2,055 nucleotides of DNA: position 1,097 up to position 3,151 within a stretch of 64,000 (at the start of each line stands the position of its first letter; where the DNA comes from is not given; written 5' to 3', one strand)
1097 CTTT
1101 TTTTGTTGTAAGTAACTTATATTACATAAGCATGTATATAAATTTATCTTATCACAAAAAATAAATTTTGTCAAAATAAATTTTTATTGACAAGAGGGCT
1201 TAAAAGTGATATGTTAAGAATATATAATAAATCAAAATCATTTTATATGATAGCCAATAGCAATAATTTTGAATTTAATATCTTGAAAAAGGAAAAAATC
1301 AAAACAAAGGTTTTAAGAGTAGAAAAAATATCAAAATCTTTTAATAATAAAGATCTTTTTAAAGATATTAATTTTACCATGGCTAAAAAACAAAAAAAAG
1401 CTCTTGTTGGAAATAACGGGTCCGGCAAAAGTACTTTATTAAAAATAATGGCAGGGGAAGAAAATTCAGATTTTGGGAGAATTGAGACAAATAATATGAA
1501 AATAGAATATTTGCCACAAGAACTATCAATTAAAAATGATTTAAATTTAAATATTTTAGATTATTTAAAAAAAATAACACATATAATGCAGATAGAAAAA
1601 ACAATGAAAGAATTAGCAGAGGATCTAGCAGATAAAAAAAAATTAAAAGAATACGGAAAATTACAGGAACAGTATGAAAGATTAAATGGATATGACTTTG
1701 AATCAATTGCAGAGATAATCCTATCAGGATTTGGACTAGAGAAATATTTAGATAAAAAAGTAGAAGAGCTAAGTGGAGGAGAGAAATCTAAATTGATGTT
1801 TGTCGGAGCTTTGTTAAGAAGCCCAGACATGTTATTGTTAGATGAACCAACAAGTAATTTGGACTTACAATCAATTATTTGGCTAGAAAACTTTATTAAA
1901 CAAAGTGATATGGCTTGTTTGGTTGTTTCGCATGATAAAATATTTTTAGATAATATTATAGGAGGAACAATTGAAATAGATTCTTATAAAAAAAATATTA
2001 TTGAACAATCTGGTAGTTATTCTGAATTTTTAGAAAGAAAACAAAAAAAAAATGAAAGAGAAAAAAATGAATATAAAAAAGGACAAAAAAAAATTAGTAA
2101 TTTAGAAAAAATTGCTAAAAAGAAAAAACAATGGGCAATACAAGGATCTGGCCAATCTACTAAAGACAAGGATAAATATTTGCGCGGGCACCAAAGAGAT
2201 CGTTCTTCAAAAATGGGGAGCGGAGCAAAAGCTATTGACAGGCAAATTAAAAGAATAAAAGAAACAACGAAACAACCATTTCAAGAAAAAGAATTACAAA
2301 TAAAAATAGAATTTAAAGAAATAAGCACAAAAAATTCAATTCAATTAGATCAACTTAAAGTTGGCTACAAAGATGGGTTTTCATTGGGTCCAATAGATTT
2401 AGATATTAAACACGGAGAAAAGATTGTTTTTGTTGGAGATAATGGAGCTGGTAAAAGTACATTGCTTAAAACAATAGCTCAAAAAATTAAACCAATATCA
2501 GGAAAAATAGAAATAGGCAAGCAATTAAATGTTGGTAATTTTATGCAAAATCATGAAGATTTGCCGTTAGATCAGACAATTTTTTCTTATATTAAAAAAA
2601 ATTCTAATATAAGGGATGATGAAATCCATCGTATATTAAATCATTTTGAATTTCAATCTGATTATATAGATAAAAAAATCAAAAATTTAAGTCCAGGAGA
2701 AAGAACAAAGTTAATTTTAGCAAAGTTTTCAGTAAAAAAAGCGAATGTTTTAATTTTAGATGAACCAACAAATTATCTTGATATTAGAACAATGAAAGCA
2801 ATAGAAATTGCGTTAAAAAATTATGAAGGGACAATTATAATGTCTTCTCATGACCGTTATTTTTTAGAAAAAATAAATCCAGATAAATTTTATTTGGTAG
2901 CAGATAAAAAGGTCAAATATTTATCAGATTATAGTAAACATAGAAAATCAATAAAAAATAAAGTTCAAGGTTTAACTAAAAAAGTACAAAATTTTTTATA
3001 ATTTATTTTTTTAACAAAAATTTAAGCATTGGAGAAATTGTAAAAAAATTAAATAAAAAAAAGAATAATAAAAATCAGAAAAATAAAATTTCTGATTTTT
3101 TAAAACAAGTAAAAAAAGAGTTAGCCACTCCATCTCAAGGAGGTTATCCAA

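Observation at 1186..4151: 35-bp direct repeat brackets a 2.9-kb ABC-F plus radical-SAM two-gene segment (candidate cassette or att-like scar)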

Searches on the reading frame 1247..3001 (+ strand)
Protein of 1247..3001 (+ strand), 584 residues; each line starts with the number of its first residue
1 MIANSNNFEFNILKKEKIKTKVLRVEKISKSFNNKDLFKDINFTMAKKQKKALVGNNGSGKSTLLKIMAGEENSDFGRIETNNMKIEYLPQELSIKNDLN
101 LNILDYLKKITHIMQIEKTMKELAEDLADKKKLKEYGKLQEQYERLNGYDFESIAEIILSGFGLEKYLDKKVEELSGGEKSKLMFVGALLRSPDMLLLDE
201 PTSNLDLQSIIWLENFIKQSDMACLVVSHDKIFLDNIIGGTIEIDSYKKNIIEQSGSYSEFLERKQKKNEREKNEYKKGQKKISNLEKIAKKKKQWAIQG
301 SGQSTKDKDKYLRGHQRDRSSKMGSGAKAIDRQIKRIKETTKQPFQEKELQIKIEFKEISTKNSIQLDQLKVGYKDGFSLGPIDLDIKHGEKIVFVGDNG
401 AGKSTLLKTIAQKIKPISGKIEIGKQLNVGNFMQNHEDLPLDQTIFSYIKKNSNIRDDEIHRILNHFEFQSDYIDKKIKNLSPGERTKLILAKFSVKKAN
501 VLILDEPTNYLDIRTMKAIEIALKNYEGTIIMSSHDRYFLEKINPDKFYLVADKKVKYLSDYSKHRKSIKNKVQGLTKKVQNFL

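Call 11: search_protein_families(library=pfam, proteins=[window:1247-3001:+], max_evalue=0.01)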
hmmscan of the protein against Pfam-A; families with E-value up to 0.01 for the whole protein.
window:1247-3001:+ (584 aa): 30 families (the best 25 are shown)
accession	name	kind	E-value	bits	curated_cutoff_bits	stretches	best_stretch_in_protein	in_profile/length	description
PF00005.33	ABC_tran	-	7.2e-53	179.3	25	2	382-509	3-137/137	ABC transporter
PF13304.12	AAA_21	-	1.8e-14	54.9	27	2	460-540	193-303/304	AAA domain, putative AbiEii toxin, Type IV TA system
PF02463.25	SMC_N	-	5.3e-11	42.8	40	2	45-236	21-204/220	RecF/RecN/SMC N terminal domain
PF13555.12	AAA_29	-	1.4e-09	38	27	2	36-65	10-39/61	P-loop containing region of AAA domain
PF03193.22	RsgA_GTPase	-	4.7e-08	33.5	30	2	361-425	78-145/174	RsgA GTPase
PF13401.12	AAA_22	-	3.8e-06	27.7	27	0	393-509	8-95/130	AAA domain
PF00004.35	AAA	-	1.6e-05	25.8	21.2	0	393-433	1-35/131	ATPase family associated with various cellular activities (AAA)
PF01926.29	MMR_HSR1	-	2.4e-05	24.9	21.9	0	392-420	1-28/113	50S ribosome-binding GTPase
PF05729.18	NACHT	-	3e-05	24.4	26.7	0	393-415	3-25/167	NACHT domain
PF00910.28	RNA_helicase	-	0.00013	22.8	21.5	0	393-415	1-23/105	RNA helicase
PF13173.12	AAA_14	-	0.00018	21.9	27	0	393-477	5-88/129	AAA domain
PF00931.28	NB-ARC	-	0.0002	21.2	23.5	0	393-437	21-65/248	NB-ARC domain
PF00006.31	ATP-synt_ab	-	0.00026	21.2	29.5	0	387-414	11-38/213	ATP synthase alpha/beta family, nucleotide-binding domain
PF13521.12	AAA_28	-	0.00027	21.7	27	0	392-413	1-22/164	AAA domain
PF00350.29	Dynamin_N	-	0.00036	21.1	27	0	393-507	1-109/168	Dynamin family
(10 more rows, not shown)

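Call 12: search_protein_families(library=ncbifam, proteins=[window:1247-3001:+], max_evalue=0.01)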
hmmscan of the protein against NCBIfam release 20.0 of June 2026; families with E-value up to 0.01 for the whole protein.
window:1247-3001:+ (584 aa): 199 families (the best 25 are shown)
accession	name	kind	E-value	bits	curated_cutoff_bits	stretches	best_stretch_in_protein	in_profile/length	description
NF000355.4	ribo_prot_ABC_F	equivalog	7.8e-128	427.5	380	1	23-545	3-494/499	ribosomal protection-like ABC-F family protein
NF008775.0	PRK11819.1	equivalog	5.7e-91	305.8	599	1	22-570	6-536/556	energy-dependent translational throttle protein EttA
TIGR03719.1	ABC_ABC_ChvD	subfamily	1.6e-90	304.2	806.75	1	22-571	4-535/552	energy-dependent translational throttle protein EttA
NF000169.2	ABCF_Sal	exception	1e-88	298.4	725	2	102-576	63-526/542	Sal family ABC-F type ribosomal protection protein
NF011646.0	PRK15064.1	equivalog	8.7e-87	291.7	762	2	135-567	115-525/530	ABC-F family ATPase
NF050005.1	ABC_ATPase_Uup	equivalog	1.5e-83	281.1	900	1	22-574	3-535/636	ATP-binding cassette ATPase Uup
NF000170.2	ABCF_Vga_all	exception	2.1e-82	277.3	725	2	167-574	71-477/521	Vga family ABC-F type ribosomal protection protein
NF000168.2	ABCF_Msr_all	exception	2.9e-82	276.8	680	2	169-557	95-484/487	Msr family ABC-F type ribosomal protection protein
NF043038.1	ABCF_CplR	exception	1.1e-80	271.9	780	2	172-570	93-489/544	ABC-F type ribosomal protection protein CplR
NF000171.1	ABCF_producer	exception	1.3e-80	271.4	800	1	24-548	5-532/541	TlrC/CarA/OleB/SrmB family ABC-F type ribosomal protection protein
NF008358.0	PRK11147.1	equivalog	2.4e-75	254.1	936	1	23-571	4-532/635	ABC transporter ATP-binding protein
NF007921.0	PRK10636.1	equivalog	3.3e-73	247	917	2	125-560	96-509/638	ABC transporter ATP-binding protein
NF000167.2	ABCF_Lsa_all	exception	5.3e-70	236.8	750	2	117-546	64-488/492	Lsa family ABC-F type ribosomal protection protein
NF000514.1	ABCF_OptrA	exception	2.7e-68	230.9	1450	1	32-567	30-549/655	ABC-F type ribosomal protection protein OptrA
NF000166.1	ABCF_CarA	exception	7.4e-60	202.6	1050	3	20-280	3-277/556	ABC-F type ribosomal protection protein Car(A)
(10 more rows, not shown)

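Call 35: find_homologous_proteins(query=window:1247-3001:+, max_evalue=1e-60)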
Query window:1247-3001:+ (584 aa): 4061 proteins with E <= 1e-60 among 8000 candidates; the best 120 are listed.
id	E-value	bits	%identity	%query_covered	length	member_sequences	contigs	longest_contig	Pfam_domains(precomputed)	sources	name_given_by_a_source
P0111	0.0e+0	1249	100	100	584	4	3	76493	PF00005.34,PF13555.13,PF00004.36,PF13401.13,PF03193.23,PF02463.26,PF13304.13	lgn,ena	-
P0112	6.6e-229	779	62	99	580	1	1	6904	PF00005.34,PF05729.19,PF13555.13,PF00004.36,PF13401.13,PF02463.26,PF13304.13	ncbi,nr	ncbi:MAG: ABC-F family ATP-binding cassette domain-containing protein [Bacteroidales bacterium]|nr:A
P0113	7.2e-225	766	60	98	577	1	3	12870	PF00005.34,PF13555.13,PF13401.13,PF03193.23,PF02463.26,PF13304.13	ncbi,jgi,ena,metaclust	metaclust:\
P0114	1.2e-213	729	59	99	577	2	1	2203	PF00005.34,PF13555.13,PF13401.13,PF03193.23,PF02463.26,PF13304.13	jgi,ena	-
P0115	6.2e-172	591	56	85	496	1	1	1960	PF00005.34,PF02463.26,PF13304.13,PF12848.14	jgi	-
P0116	5.1e-152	525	62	66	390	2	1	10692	PF00005.34,PF02463.26,PF13304.13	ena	-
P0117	9.1e-152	525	46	95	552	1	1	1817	PF00005.34,PF13555.13,PF02463.26,PF13304.13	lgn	-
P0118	4.0e-144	499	43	95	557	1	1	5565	PF00005.34,PF13175.13,PF13555.13,PF03193.23,PF02463.26,PF13304.13,PF12848.14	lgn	-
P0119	2.2e-138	480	41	95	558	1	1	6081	PF00005.34,PF00006.32,PF13555.13,PF02463.26,PF13304.13,PF12848.14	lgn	-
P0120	3.4e-137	477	42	96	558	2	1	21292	PF00005.34,PF00006.32,PF13555.13,PF13401.13,PF02463.26,PF13304.13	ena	-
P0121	2.9e-135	470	41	95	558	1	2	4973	PF00005.34,PF00006.32,PF02463.26,PF13304.13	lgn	-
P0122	3.2e-135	470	41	96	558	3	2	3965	PF13604.13,PF00005.34,PF00006.32,PF13401.13,PF02463.26,PF13304.13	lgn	-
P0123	1.2e-133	465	42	96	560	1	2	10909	PF01926.30,PF13604.13,PF00005.34,PF13555.13,PF00004.36,PF13401.13,PF03193.23,PF02463.26,PF13304.13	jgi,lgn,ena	-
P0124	1.6e-133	464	40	93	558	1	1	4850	PF13604.13,PF00005.34,PF00006.32,PF13476.13,PF13555.13,PF13401.13,PF02463.26,PF13304.13,PF12848.14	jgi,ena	-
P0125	2.0e-133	464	41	95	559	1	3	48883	PF00005.34,PF00006.32,PF13476.13,PF13555.13,PF13401.13,PF02463.26,PF13304.13,PF13191.13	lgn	-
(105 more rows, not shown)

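Call 36: find_encoding_contigs(protein=P0112, flank=7000, max_places=3)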
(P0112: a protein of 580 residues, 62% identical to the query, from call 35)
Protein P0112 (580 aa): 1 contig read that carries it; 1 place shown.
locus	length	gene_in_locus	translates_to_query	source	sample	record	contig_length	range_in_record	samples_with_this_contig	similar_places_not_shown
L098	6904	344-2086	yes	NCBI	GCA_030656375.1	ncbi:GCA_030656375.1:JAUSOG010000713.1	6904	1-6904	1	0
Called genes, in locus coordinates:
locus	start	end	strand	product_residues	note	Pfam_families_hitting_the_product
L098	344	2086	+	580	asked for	PF02463:SMC_N (faint), PF13555:AAA_29 (faint), PF00004:AAA (faint), PF00005:ABC_tran, PF05729:NACHT (faint), PF13304:AAA_21 (faint), PF13401:AAA_22 (faint), PF00005:ABC_tran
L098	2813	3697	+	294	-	PF02661:Fic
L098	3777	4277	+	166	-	PF13302:Acetyltransf_3, PF13420:Acetyltransf_4, PF00583:Acetyltransf_1, PF13523:Acetyltransf_8 (weak), PF13508:Acetyltransf_7 (weak)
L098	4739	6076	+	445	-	-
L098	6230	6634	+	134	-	-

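Call 37: find_encoding_contigs(protein=P0113, flank=7000, max_places=3)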
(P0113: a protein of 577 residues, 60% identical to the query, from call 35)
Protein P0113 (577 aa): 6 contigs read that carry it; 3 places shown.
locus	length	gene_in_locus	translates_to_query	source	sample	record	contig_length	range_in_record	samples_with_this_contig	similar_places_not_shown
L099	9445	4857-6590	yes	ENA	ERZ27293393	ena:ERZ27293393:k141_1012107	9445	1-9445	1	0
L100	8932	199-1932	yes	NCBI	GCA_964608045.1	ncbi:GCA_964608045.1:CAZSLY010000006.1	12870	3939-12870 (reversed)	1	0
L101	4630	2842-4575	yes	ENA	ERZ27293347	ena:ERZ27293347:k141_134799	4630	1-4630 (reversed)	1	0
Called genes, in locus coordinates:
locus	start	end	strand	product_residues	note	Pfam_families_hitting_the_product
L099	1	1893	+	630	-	?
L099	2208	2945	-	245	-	PF00535:Glycos_transf_2, PF13641:Glyco_tranf_2_3, PF13632:Glyco_trans_2_3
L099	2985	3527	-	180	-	PF10469:AKAP7_NLS, PF02834:LigT_PEase, PF13563:2_5_RNA_ligase2, PF02834:LigT_PEase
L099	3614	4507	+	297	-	-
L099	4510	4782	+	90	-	-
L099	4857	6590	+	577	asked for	PF03193:RsgA_GTPase (faint), PF02463:SMC_N (faint), PF13555:AAA_29 (faint), PF00005:ABC_tran, PF13401:AAA_22 (faint), PF13304:AAA_21 (weak), PF00005:ABC_tran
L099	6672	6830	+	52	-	-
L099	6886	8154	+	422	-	PF04055:Radical_SAM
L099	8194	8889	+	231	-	PF00398:RrnaAD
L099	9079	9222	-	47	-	-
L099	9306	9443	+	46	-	?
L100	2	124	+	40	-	?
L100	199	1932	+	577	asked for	PF03193:RsgA_GTPase (faint), PF02463:SMC_N (faint), PF13555:AAA_29 (faint), PF00005:ABC_tran, PF13401:AAA_22 (faint), PF13304:AAA_21 (weak), PF00005:ABC_tran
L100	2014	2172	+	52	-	-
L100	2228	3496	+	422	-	PF04055:Radical_SAM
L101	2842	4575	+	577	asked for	PF03193:RsgA_GTPase (faint), PF02463:SMC_N (faint), PF13555:AAA_29 (faint), PF00005:ABC_tran, PF13401:AAA_22 (faint), PF13304:AAA_21 (weak), PF00005:ABC_tran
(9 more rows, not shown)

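Call 38: find_encoding_contigs(protein=P0116, flank=7000, max_places=3)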
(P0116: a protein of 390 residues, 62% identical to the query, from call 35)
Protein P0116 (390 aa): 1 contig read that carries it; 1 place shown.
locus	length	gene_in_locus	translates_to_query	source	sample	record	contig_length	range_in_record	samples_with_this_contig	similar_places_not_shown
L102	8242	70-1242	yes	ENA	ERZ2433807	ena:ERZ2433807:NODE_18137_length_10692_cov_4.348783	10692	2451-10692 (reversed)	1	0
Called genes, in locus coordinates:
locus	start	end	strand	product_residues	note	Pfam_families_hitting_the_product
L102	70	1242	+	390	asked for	PF02463:SMC_N (faint), PF13304:AAA_21 (faint), PF00005:ABC_tran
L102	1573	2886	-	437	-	PF04932:Wzy_C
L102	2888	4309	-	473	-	PF01943:Polysacc_synt, PF13440:Polysacc_synt_3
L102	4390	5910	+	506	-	PF08486:SpoIID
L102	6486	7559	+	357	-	PF01926:MMR_HSR1, PF02421:FeoB_N (weak), PF06071:YchF-GTPase_C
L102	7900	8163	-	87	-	PF01541:GIY-YIG, PF10544:T5orf172 (weak)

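Call 67: search_protein_families(library=ncbifam, proteins=[L099:6886-8154:+], max_evalue=1)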
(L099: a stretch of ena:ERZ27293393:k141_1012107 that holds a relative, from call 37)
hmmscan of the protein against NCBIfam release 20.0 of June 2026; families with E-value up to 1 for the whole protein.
L099:6886-8154:+ (422 aa): 67 families (the best 25 are shown)
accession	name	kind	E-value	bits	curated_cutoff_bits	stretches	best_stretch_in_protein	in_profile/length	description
NF050035.1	rSAM_WgK_link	exception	2.4e-27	95.9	650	2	96-263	5-176/367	radical SAM/SPASM peptide maturase WgkB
NF012164.0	AlbA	equivalog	1.7e-22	79.5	850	1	96-261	109-278/442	subtilosin maturase AlbA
TIGR04250.1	SCM_rSAM_ScmE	equivalog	3.2e-22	78.9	400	1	99-256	2-163/358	SynChlorMet cassette radical SAM/SPASM protein ScmE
NF049973.1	radical_Rv1681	equivalog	1e-19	70.7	380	1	104-264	76-240/326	Rv1681 family radical SAM protein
TIGR03961.1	rSAM_PTO1314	hypoth_equivalog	1.7e-19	70.3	306.05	1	104-388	27-301/332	PTO1314 family radical SAM protein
TIGR03962.1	mycofact_rSAM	equivalog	9.4e-19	67.8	265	1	95-390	7-305/339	mycofactocin radical SAM maturase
NF033640.1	N_Twi_rSAM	subfamily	1.9e-18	66.7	170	1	99-270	110-310/398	twitch domain-containing radical SAM protein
TIGR04082.1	rSAM_for_selen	equivalog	2.4e-18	66.2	350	1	106-298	205-399/516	thio(seleno)oxazole modification radical SAM maturase SbtM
TIGR04051.1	rSAM_NirJ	equivalog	4.1e-18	65.5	515.45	1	107-260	9-165/354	heme d1 biosynthesis radical SAM protein NirJ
TIGR04054.1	rSAM_NirJ1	equivalog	5.4e-18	64.8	650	1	103-264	39-203/387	putative heme d1 biosynthesis radical SAM protein NirJ1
TIGR04303.1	GeoRSP_rSAM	equivalog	2e-17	63.8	400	1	96-353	1-267/325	GeoRSP system radical SAM/SPASM protein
TIGR03470.1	HpnH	equivalog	3e-16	59.3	225.05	1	97-263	25-192/318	adenosyl-hopene transferase HpnH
TIGR04546.1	rSAM_ahbC_deAc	equivalog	5.6e-16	58.3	650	1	102-264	41-206/390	12,18-didecarboxysiroheme deacetylase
TIGR04545.1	rSAM_ahbD_hemeb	equivalog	1.3e-15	57.7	500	1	105-262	5-166/339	heme b synthase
TIGR04251.1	SCM_rSAM_ScmF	equivalog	2.7e-15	56.6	400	1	108-278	12-190/353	SynChlorMet cassette radical SAM/SPASM protein ScmF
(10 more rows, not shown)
